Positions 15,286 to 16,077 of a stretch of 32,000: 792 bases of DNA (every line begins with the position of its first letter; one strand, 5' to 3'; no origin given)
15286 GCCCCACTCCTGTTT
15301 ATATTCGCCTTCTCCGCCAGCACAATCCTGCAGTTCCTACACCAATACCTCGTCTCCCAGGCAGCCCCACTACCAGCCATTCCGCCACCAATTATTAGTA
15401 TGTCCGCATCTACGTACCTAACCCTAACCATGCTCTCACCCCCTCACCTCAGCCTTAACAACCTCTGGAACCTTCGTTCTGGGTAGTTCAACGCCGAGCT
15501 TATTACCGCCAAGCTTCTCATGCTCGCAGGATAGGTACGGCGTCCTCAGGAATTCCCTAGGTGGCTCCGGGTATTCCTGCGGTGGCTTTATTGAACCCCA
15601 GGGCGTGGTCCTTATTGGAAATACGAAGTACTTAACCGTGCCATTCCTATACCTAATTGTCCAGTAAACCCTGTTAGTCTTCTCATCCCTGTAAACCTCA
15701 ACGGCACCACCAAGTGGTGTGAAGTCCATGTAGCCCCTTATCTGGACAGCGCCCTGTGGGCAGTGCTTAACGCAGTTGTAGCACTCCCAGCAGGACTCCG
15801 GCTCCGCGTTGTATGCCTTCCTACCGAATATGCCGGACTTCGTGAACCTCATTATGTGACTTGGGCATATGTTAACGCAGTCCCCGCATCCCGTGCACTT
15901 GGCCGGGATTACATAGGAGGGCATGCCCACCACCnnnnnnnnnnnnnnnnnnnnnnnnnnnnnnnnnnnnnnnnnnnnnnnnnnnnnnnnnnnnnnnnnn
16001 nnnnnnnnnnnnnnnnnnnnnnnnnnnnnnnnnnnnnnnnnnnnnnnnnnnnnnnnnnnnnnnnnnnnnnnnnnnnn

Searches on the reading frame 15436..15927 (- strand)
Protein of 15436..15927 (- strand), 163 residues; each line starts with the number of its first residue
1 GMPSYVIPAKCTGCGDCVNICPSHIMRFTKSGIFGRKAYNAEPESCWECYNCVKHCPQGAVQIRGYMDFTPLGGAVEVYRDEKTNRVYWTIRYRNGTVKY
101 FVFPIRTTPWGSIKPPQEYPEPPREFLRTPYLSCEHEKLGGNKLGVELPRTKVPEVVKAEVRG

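Call 3: search_protein_families(library=pfam, proteins=[window:15436-15927:-], max_evalue=0.1)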
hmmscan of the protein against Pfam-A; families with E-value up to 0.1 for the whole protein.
window:15436-15927:- (163 aa): 17 families
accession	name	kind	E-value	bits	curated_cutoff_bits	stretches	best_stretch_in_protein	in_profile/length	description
PF12139.13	APS-reductase_C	-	1.6e-24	86.3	25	1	63-142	1-78/82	Adenosine-5'-phosphosulfate reductase beta subunit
PF12838.12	Fer4_7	-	1.6e-12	48.1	27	1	10-60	1-52/52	4Fe-4S dicluster domain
PF00037.32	Fer4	-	4.7e-11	42.5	21.1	2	5-24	2-21/24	4Fe-4S binding domain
PF13187.11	Fer4_9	-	3.8e-10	40.1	27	1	10-60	1-51/52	4Fe-4S dicluster domain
PF13237.11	Fer4_10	-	6.6e-10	39.2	25.5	2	7-57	5-53/53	4Fe-4S dicluster domain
PF12837.12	Fer4_6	-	1.1e-07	31.9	25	1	6-24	4-22/24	4Fe-4S binding domain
PF13484.11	Fer4_16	-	1.3e-07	32.7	30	2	10-28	1-19/66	4Fe-4S double cluster binding domain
PF12800.12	Fer4_4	-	1.3e-06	28.6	24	2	8-22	1-15/17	4Fe-4S binding domain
PF13183.11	Fer4_8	-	1.4e-06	29.2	27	2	9-25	52-68/68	4Fe-4S dicluster domain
PF12797.12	Fer4_2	-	2.6e-06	27.5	24.5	1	5-23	4-22/22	4Fe-4S binding domain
PF12798.12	Fer4_3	-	6.4e-06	27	27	2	11-24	1-14/15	4Fe-4S binding domain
PF14697.11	Fer4_21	-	7e-06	26.5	35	1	6-23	36-53/59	4Fe-4S dicluster domain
PF25160.1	LdpA_Fe-S-bd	-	2.8e-05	24.2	27.6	1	6-26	23-43/49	LdpA Fe-S cluster-binding domain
PF13534.11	Fer4_17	-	0.00098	20.1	22.2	1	10-59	1-59/61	4Fe-4S dicluster domain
PF13746.11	Fer4_18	-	0.0014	19.2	27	0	9-25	59-75/114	4Fe-4S dicluster domain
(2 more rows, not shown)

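Call 4: search_protein_families(library=ncbifam, proteins=[window:15436-15927:-], max_evalue=0.1)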
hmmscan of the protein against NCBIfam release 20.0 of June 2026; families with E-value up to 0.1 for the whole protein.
window:15436-15927:- (163 aa): 83 families (the best 25 are shown)
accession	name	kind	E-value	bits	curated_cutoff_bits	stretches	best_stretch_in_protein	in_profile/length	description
TIGR02060.1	aprB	equivalog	1.3e-47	161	135.65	1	2-123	1-122/132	adenylyl-sulfate reductase subunit beta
NF040864.1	HgcB_ferredoxin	equivalog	8e-11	41.6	99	1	8-64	13-64/93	mercury methylation ferredoxin HgcB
NF007205.0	PRK09626.1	equivalog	1.9e-09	37.5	93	1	3-67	11-77/105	2-oxoglutarate-acceptor oxidoreductase subunit OorD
NF043039.1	HgcAB_like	equivalog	2.4e-09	37.3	285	1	8-61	299-349/350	HgcAB-like fusion protein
TIGR00402.1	napF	equivalog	1.5e-08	34.7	102.2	1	9-64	35-87/149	ferredoxin-type protein NapF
NF042909.1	FMH_DH_FwdF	exception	8.8e-08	31.6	375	1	9-64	257-314/336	tungsten-dependent formylmethanofuran dehydrogenase subunit FwdF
NF040770.1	hetero_SS_HdrA2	exception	1.2e-07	30.2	1100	1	3-68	571-630/777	CoB-CoM heterodisulfide reductase HdrA2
NF038196.1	ferrodoxin_EFR1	subfamily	1.7e-07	31.5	75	1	8-63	183-231/242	EFR1 family ferrodoxin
TIGR04395.1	cutC_activ_rSAM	equivalog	5.7e-07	29.1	360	1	9-66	54-108/309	choline TMA-lyase-activating enzyme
NF058577.1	FdxA_fam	equivalog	1.6e-06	28.2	65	1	4-60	2-52/52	4Fe-4S ferredoxin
TIGR02494.1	PFLE_PFLC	subfamily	1.6e-06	27.6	174.35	1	8-65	47-101/293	glycyl-radical enzyme activating protein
NF043069.1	T4HPD_activ_SAM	equivalog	1.7e-06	27.6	425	1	9-65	51-101/299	trans-4-hydroxy-L-proline dehydratase activase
NF006221.0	PRK08348.1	subfamily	2.8e-06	27.1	124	1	10-63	45-94/136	NADH-plastoquinone oxidoreductase subunit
TIGR01971.1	NuoI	subfamily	3.9e-06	26.5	113.05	1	9-64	42-101/121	NADH-quinone oxidoreductase, chain I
TIGR04003.1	rSAM_BssD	equivalog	5.9e-06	25.6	496.45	1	5-65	46-105/314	[benzylsuccinate synthase]-activating enzyme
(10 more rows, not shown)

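Call 34: find_homologous_proteins(query=window:15436-15927:-, max_evalue=1e-20)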
Query window:15436-15927:- (163 aa): 233 proteins with E <= 1e-20 among 247 candidates; the best 120 are listed.
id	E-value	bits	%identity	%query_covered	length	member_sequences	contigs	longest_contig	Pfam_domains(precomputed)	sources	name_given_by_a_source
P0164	1.7e-102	359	92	99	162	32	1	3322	PF14697.12,PF12139.14,PF12837.13,PF12798.13,PF13484.12,PF12838.13,PF12800.13,PF12797.13,PF00037.33,PF25160.2,PF13237.12,PF13183.12,PF13187.12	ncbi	ncbi:MAG: adenylyl-sulfate reductase subunit beta [Vulcanisaeta sp.]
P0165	6.9e-102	357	91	99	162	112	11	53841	PF12797.13,PF12139.14,PF12837.13,PF00037.33,PF12798.13,PF13484.12,PF12838.13,PF13237.12,PF13183.12,PF12800.13,PF13187.12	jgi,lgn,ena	jgi:adenosine phosphosulphate reductase, beta subunit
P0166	6.4e-78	279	71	98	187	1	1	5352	PF14697.12,PF12139.14,PF12837.13,PF12798.13,PF13484.12,PF12838.13,PF12800.13,PF12797.13,PF00037.33,PF25160.2,PF13237.12,PF13187.12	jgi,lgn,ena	-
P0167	7.7e-55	203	94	52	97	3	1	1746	PF12139.14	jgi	jgi:adenylylsulfate reductase subunit B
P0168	2.0e-53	199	62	85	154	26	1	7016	PF14697.12,PF12139.14,PF12837.13,PF00037.33,PF13484.12,PF12838.13,PF13237.12,PF12800.13,PF13187.12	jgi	-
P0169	5.7e-51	191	58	85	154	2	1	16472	PF14697.12,PF12139.14,PF12837.13,PF12798.13,PF13484.12,PF12838.13,PF12800.13,PF12797.13,PF00037.33,PF25160.2,PF13237.12,PF13183.12,PF13187.12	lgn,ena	-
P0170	1.8e-49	186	58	87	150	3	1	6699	PF14697.12,PF12139.14,PF12837.13,PF12798.13,PF13484.12,PF12838.13,PF12800.13,PF12797.13,PF00037.33,PF25160.2,PF13237.12,PF13183.12,PF13187.12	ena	-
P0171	4.6e-49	185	56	91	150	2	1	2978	PF14697.12,PF12139.14,PF12837.13,PF12798.13,PF13484.12,PF12838.13,PF12800.13,PF12797.13,PF00037.33,PF25160.2,PF13237.12,PF13183.12,PF13187.12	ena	-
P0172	7.7e-49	184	55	88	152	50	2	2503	PF12139.14,PF12837.13,PF12798.13,PF13484.12,PF12838.13,PF12800.13,PF12797.13,PF00037.33,PF25160.2,PF13237.12,PF13183.12,PF13187.12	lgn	-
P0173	8.8e-48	180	57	87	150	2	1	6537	PF14697.12,PF12139.14,PF12837.13,PF12798.13,PF13484.12,PF12838.13,PF12800.13,PF12797.13,PF00037.33,PF25160.2,PF13237.12,PF13183.12,PF13187.12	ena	-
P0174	9.1e-48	180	58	88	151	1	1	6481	PF14697.12,PF12797.13,PF12139.14,PF12837.13,PF00037.33,PF13484.12,PF12838.13,PF13237.12,PF13187.12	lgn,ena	-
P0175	2.3e-47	179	53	96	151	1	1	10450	PF12139.14,PF12837.13,PF12798.13,PF13484.12,PF12838.13,PF12800.13,PF12797.13,PF00037.33,PF25160.2,PF13237.12,PF13183.12,PF13187.12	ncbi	-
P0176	3.1e-47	179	55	88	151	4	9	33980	PF12797.13,PF12139.14,PF12837.13,PF00037.33,PF12798.13,PF13484.12,PF12838.13,PF13237.12,PF13183.12,PF12800.13,PF13187.12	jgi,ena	jgi:adenylylsulfate reductase subunit B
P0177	3.5e-47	178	56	87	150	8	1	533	PF14697.12,PF12139.14,PF12837.13,PF12798.13,PF13484.12,PF12838.13,PF13459.12,PF12800.13,PF12797.13,PF00037.33,PF25160.2,PF13237.12,PF13187.12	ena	-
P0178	5.2e-47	178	55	87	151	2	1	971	PF12139.14,PF12837.13,PF12798.13,PF13484.12,PF12838.13,PF12800.13,PF12797.13,PF00037.33,PF25160.2,PF13237.12,PF13183.12,PF13187.12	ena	-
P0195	7.1e-45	171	53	88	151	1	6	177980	PF12797.13,PF12139.14,PF12837.13,PF00037.33,PF12798.13,PF13484.12,PF12838.13,PF13237.12,PF13183.12,PF12800.13,PF13187.12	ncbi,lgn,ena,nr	ncbi:MAG: adenylyl-sulfate reductase subunit beta [Betaproteobacteria bacterium]|nr:adenylyl-sulfate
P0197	1.3e-44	170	53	88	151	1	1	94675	PF12797.13,PF12139.14,PF12837.13,PF00037.33,PF12798.13,PF13484.12,PF12838.13,PF13237.12,PF13183.12,PF12800.13,PF13187.12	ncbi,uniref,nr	ncbi:adenylyl-sulfate reductase subunit beta [Sedimenticola hydrogenitrophicus]|uniref:adenylyl-sulf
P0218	3.4e-42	162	56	91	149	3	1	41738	PF14697.12,PF12139.14,PF12837.13,PF00037.33,PF13484.12,PF12838.13,PF13237.12,PF12800.13,PF13187.12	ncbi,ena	-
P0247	6.9e-35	138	51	85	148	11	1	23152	PF12139.14,PF00037.33,PF12838.13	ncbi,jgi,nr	ncbi:MAG: adenylyl-sulfate reductase subunit beta [Crenarchaeota archaeon]|nr:adenylyl-sulfate reduc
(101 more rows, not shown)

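Call 35: find_encoding_contigs(protein=P0197, flank=6000, max_places=2)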
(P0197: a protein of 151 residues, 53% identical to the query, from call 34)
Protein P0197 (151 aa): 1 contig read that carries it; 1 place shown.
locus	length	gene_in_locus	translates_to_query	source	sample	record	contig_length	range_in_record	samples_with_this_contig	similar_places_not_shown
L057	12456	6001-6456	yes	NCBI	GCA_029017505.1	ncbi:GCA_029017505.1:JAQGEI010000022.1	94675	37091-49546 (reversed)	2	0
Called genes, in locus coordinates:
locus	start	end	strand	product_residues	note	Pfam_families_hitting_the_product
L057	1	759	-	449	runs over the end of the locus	PF00291:PALP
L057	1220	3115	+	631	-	PF00005:ABC_tran, PF00006:ATP-synt_ab (faint), PF03193:RsgA_GTPase (faint), PF13191:AAA_16 (faint), PF13555:AAA_29 (faint), PF12848:ABC_tran_Xtn, PF00005:ABC_tran, PF16326:ABC_tran_CTD, +6 more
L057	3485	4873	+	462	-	PF00270:DEAD, PF04851:ResIII (weak), PF00271:Helicase_C, PF22590:Cas3-like_C_2 (weak), PF03880:DbpA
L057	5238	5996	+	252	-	-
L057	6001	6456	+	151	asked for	PF00037:Fer4 (weak), PF12797:Fer4_2 (faint), PF12837:Fer4_6 (faint), PF13237:Fer4_10 (weak), PF12838:Fer4_7, PF13187:Fer4_9, PF00037:Fer4 (weak), PF12139:APS-reductase_C, +4 more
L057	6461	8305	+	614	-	PF00890:FAD_binding_2, PF02910:Succ_DH_flav_C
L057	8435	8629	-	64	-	-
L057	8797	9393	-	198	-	-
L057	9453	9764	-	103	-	-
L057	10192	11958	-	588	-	PF03707:MHYT, PF01590:GAF (weak), PF13185:GAF_2, PF00990:GGDEF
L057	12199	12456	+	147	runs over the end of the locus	PF00719:Pyrophosphatase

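Call 36: find_encoding_contigs(protein=P0195, flank=6000, max_places=2)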
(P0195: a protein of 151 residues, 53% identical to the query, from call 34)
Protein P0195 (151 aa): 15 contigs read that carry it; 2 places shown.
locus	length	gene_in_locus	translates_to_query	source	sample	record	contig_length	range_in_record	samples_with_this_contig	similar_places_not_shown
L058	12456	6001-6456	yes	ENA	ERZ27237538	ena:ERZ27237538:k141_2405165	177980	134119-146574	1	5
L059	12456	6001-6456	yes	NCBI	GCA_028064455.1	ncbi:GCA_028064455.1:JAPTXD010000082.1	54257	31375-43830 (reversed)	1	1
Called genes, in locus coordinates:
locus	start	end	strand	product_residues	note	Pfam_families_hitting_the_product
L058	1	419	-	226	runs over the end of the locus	PF00027:cNMP_binding, PF13545:HTH_Crp_2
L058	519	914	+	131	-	PF00115:COX1 (weak)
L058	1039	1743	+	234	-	PF13192:Thioredoxin_3 (weak)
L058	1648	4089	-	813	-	PF08267:Meth_synt_1, PF01717:Meth_synt_2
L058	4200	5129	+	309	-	PF00126:HTH_1, PF03466:LysR_substrate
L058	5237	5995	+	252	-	-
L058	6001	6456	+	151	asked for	PF00037:Fer4 (weak), PF12797:Fer4_2 (faint), PF13183:Fer4_8 (faint), PF12798:Fer4_3 (faint), PF12838:Fer4_7, PF13187:Fer4_9, PF13237:Fer4_10 (weak), PF12139:APS-reductase_C, +3 more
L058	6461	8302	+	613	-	PF00890:FAD_binding_2, PF01266:DAO (faint), PF02910:Succ_DH_flav_C (weak)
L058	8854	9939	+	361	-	PF01571:GCV_T, PF08669:GCV_T_C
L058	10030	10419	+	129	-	PF01597:GCV_H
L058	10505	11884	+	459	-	PF02347:GDC-P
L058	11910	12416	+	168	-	PF00578:AhpC-TSA, PF08534:Redoxin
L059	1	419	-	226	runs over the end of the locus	PF00027:cNMP_binding, PF13545:HTH_Crp_2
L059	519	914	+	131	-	PF00115:COX1 (weak)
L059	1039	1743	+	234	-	PF13192:Thioredoxin_3 (weak)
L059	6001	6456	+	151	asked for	PF00037:Fer4 (weak), PF12797:Fer4_2 (faint), PF13183:Fer4_8 (faint), PF12798:Fer4_3 (faint), PF12838:Fer4_7, PF13187:Fer4_9, PF13237:Fer4_10 (weak), PF12139:APS-reductase_C, +3 more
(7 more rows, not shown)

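Call 44: list_cluster_members(proteins=[L057:5238-5993:+, L058:5237-5992:+, P0052, P0016, P0017, P0018, P0019, P0021, P0024, P0012])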
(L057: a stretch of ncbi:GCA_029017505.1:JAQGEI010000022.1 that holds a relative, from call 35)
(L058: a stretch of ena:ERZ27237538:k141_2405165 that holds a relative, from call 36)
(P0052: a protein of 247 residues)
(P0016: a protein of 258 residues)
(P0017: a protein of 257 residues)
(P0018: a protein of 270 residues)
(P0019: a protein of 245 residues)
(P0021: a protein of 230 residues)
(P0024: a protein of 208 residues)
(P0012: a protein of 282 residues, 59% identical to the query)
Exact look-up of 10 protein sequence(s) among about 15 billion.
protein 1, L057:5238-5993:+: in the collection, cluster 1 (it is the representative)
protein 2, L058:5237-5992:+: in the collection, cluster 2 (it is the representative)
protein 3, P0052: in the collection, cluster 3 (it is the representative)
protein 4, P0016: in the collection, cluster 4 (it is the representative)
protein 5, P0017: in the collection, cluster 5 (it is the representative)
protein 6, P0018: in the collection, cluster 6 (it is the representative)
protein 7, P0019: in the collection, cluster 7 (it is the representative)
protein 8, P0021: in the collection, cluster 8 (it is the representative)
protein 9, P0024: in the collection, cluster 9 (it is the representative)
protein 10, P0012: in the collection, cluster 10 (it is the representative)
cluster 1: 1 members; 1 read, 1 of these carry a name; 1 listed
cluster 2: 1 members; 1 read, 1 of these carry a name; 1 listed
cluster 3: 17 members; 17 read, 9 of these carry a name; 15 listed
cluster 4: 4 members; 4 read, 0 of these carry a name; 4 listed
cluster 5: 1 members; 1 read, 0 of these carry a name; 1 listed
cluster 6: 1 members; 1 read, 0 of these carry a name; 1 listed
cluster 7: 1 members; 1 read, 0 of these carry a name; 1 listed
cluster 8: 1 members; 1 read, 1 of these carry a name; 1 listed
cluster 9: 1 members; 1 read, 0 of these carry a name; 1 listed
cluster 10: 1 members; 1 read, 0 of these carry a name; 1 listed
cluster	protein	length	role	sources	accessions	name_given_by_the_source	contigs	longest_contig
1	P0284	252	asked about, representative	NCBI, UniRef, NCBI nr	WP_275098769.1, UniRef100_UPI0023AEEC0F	adenylyl-sulfate reductase [Sedimenticola hydrogenitrophicus] | adenylyl-sulfate reductase n=1 Tax=Sedimenticola hydrogenitrophicus TaxID=2967975 ...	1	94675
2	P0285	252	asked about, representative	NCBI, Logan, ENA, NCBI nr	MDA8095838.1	MAG: adenylyl-sulfate reductase [Betaproteobacteria bacterium] | adenylyl-sulfate reductase [Betaproteobacteria bacterium]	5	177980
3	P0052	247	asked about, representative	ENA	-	-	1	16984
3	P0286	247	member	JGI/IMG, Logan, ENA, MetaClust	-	\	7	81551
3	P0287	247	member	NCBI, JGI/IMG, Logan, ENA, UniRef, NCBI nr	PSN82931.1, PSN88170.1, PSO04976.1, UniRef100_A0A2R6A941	hypothetical protein B9Q13_03090 [Candidatus Marsarchaeota G2 archaeon ECH_B_SAG-G16] | NarG-like domain-containing protein n=3 Tax=Candidatus Marsarchaeota TaxID=1978152 ... | MAG: hypothetical protein B9Q01_06440 [Candidatus Marsarchaeota G1 archaeon OSP_D]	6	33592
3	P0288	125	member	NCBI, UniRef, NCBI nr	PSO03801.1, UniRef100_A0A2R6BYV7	hypothetical protein B9Q12_03695 [Candidatus Marsarchaeota G2 archaeon ECH_B_SAG-G06] | Uncharacterized protein n=1 Tax=Candidatus Marsarchaeota G2 archaeon ECH_B_SAG-G06 ... | MAG: hypothetical protein B9Q12_03695 [Candidatus Marsarchaeota G2 archaeon ECH_B_SAG-G06]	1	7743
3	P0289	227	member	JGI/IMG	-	hypothetical protein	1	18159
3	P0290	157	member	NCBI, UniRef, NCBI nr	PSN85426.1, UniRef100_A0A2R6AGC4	hypothetical protein B9Q02_06450 [Candidatus Marsarchaeota G1 archaeon BE_D] | Uncharacterized protein n=1 Tax=Candidatus Marsarchaeota G1 archaeon BE_D TaxID=1978156 ... | MAG: hypothetical protein B9Q02_06450 [Candidatus Marsarchaeota G1 archaeon BE_D]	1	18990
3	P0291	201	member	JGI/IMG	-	hypothetical protein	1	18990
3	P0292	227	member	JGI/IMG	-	signal transduction histidine kinase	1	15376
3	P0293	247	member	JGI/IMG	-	hypothetical protein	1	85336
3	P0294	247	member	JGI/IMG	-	hypothetical protein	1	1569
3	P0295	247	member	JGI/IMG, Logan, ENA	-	-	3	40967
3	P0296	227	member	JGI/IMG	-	-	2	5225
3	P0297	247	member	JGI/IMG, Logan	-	-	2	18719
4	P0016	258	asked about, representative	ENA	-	-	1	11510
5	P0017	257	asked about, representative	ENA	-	-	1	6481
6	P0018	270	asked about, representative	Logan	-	-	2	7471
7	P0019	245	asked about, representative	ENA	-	-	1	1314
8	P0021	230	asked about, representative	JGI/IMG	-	hypothetical protein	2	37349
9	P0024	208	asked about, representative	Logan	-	-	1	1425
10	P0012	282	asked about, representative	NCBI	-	-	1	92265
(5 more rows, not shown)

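Call 45: search_protein_families(library=ncbifam, proteins=[P0284, P0285], max_evalue=0.01)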
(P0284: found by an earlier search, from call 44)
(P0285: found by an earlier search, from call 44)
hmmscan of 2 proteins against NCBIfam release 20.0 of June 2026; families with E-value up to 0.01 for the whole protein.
P0284 (252 aa): 3 families
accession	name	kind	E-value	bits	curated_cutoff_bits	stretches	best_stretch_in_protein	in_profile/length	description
NF038018.1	qmoC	equivalog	7.9e-13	48.6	300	1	16-226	146-357/360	quinone-interacting membrane-bound oxidoreductase complex subunit QmoC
NF011607.0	PRK15033.1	subfamily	2.6e-09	36.5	524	1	84-235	229-379/389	tricarballylate utilization 4Fe-4S protein TcuB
TIGR02484.1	CitB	equivalog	2.9e-06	26.7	246.6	1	86-239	211-363/372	tricarballylate utilization 4Fe-4S protein TcuB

P0285 (252 aa): 3 families
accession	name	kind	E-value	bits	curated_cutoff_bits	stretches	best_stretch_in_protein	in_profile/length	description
NF011607.0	PRK15033.1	subfamily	2.1e-10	40.1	524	1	88-223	232-368/389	tricarballylate utilization 4Fe-4S protein TcuB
TIGR02484.1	CitB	equivalog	7.2e-06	25.4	246.6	1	84-230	209-356/372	tricarballylate utilization 4Fe-4S protein TcuB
NF038018.1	qmoC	equivalog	2.6e-05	23.9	300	1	87-224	217-356/360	quinone-interacting membrane-bound oxidoreductase complex subunit QmoC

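Call 46: search_protein_families(library=pfam, proteins=[P0284, P0285], max_evalue=0.1)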
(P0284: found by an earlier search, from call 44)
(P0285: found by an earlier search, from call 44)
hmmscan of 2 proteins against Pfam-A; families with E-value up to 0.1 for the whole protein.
P0284 (252 aa): 0 families

P0285 (252 aa): 1 family
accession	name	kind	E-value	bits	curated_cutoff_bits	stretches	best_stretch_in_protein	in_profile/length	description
PF18191.6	PnpCD_PnpD_N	-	0.024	14.7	25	1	145-191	25-71/151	Hydroquinone 1,2-dioxygenase large subunit N-terminal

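Call 51: find_homologous_proteins(query=P0284, max_evalue=0.00001)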
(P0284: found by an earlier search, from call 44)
Query P0284 (252 aa): 7176 proteins with E <= 0.00001 among 8000 candidates; the best 120 are listed.
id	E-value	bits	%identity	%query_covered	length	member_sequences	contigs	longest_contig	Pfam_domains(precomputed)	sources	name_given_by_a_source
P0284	4.7e-162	555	100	100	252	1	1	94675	-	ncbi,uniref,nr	ncbi:adenylyl-sulfate reductase [Sedimenticola hydrogenitrophicus]|uniref:adenylyl-sulfate reductase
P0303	2.0e-153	527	95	100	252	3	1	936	-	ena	-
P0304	1.9e-146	504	90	100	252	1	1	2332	-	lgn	-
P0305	1.1e-145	502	90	100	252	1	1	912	-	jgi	jgi:hypothetical protein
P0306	3.1e-134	464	81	100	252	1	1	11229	-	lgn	-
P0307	1.4e-133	462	84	99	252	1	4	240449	-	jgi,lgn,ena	-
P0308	7.7e-133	459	83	98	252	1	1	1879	-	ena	-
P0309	8.7e-133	459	83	99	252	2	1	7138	-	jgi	jgi:hypothetical protein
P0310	2.7e-132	458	82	99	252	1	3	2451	-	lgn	-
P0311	4.4e-132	457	81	100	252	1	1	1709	-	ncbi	-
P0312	5.7e-132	457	81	99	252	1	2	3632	-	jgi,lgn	-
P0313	2.1e-131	455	80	99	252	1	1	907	-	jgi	-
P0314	2.7e-131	454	81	100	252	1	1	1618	-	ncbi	-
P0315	3.3e-131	454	83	97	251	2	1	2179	-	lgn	-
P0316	3.5e-130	451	80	99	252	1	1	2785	-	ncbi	-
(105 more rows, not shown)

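Call 54: find_encoding_contigs(protein=P0166, flank=5000, max_places=2)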
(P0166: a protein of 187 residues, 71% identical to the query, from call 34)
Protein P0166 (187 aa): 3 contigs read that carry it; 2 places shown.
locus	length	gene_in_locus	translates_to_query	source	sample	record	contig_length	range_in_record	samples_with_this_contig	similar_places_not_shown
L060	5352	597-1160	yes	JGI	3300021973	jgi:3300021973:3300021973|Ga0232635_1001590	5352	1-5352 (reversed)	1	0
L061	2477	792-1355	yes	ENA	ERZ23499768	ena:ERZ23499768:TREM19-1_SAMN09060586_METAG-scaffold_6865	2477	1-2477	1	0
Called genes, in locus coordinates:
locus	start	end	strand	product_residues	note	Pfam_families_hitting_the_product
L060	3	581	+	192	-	?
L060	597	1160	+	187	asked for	PF00037:Fer4 (weak), PF12797:Fer4_2 (faint), PF12837:Fer4_6 (faint), PF13237:Fer4_10 (weak), PF14697:Fer4_21 (faint), PF12838:Fer4_7, PF13187:Fer4_9 (weak), PF12139:APS-reductase_C, +4 more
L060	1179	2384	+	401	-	-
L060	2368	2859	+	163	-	PF06557:DUF1122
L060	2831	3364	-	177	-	PF21818:DUF6884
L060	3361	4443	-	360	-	-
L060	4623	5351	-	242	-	?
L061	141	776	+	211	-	-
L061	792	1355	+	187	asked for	PF00037:Fer4 (weak), PF12797:Fer4_2 (faint), PF12837:Fer4_6 (faint), PF13237:Fer4_10 (weak), PF14697:Fer4_21 (faint), PF12838:Fer4_7, PF13187:Fer4_9 (weak), PF12139:APS-reductase_C, +4 more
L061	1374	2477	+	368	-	?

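Call 55: find_encoding_contigs(protein=P0247, flank=5000, max_places=2)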
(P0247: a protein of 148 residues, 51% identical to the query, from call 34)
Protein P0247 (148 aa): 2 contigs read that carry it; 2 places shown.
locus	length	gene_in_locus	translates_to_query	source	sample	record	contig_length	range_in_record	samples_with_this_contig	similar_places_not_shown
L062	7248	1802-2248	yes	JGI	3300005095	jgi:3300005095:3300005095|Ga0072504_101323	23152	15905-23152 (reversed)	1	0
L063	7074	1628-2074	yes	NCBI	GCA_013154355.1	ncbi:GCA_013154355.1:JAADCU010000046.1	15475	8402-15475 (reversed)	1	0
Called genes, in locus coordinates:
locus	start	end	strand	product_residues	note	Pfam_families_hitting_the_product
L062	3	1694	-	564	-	?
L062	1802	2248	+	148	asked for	PF00037:Fer4 (faint), PF12838:Fer4_7, PF12139:APS-reductase_C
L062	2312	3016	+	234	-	-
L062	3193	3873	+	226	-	-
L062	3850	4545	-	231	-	PF01902:Diphthami_syn_2_N, PF28410:Diphthami_syn_2_C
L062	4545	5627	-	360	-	-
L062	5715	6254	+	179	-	-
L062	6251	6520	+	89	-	-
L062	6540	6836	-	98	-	PF13412:HTH_24, PF25212:HVO_A0114 (weak), PF01022:HTH_5 (weak), PF08221:HTH_9 (weak)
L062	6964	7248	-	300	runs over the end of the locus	PF00753:Lactamase_B (faint)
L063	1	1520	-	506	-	PF00890:FAD_binding_2, PF01266:DAO (weak)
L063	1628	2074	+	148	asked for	PF00037:Fer4 (faint), PF12838:Fer4_7, PF12139:APS-reductase_C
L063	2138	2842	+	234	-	-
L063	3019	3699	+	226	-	-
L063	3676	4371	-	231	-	PF01902:Diphthami_syn_2_N, PF28410:Diphthami_syn_2_C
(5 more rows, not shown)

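Call 56: find_encoding_contigs(protein=P0218, flank=5000, max_places=2)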
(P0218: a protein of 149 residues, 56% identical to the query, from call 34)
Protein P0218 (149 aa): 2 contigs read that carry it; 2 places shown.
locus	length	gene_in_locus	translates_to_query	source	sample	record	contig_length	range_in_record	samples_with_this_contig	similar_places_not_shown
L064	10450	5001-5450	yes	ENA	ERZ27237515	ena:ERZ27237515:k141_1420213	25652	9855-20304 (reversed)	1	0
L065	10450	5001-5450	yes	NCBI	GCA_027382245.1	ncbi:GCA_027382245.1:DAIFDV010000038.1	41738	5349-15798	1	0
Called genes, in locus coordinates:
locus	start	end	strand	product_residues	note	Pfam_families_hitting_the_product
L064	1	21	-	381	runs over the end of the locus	PF07992:Pyr_redox_2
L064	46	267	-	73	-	PF01206:TusA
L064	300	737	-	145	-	PF13686:DrsE_2 (weak)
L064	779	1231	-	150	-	PF02635:DsrE, PF13686:DrsE_2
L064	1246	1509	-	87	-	PF01206:TusA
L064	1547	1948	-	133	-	-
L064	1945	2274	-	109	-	-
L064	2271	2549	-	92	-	PF02635:DsrE (weak)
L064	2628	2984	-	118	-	PF02635:DsrE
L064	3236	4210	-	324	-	PF01656:CbiA, PF10609:ParA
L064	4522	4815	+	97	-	PF05187:Fer4_ETF_QO (weak), PF13237:Fer4_10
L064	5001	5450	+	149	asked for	PF00037:Fer4 (weak), PF12837:Fer4_6 (weak), PF13237:Fer4_10 (weak), PF14697:Fer4_21 (faint), PF12800:Fer4_4 (faint), PF12838:Fer4_7, PF13187:Fer4_9 (weak), PF12139:APS-reductase_C, +1 more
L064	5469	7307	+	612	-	PF00890:FAD_binding_2, PF01266:DAO (weak), PF02910:Succ_DH_flav_C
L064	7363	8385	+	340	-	PF00149:Metallophos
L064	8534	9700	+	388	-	PF14306:PUA_2, PF01747:ATP-sulfurylase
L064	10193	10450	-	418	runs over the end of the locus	PF00266:Aminotran_5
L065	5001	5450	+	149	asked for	PF00037:Fer4 (weak), PF12837:Fer4_6 (weak), PF13237:Fer4_10 (weak), PF14697:Fer4_21 (faint), PF12800:Fer4_4 (faint), PF12838:Fer4_7, PF13187:Fer4_9 (weak), PF12139:APS-reductase_C, +1 more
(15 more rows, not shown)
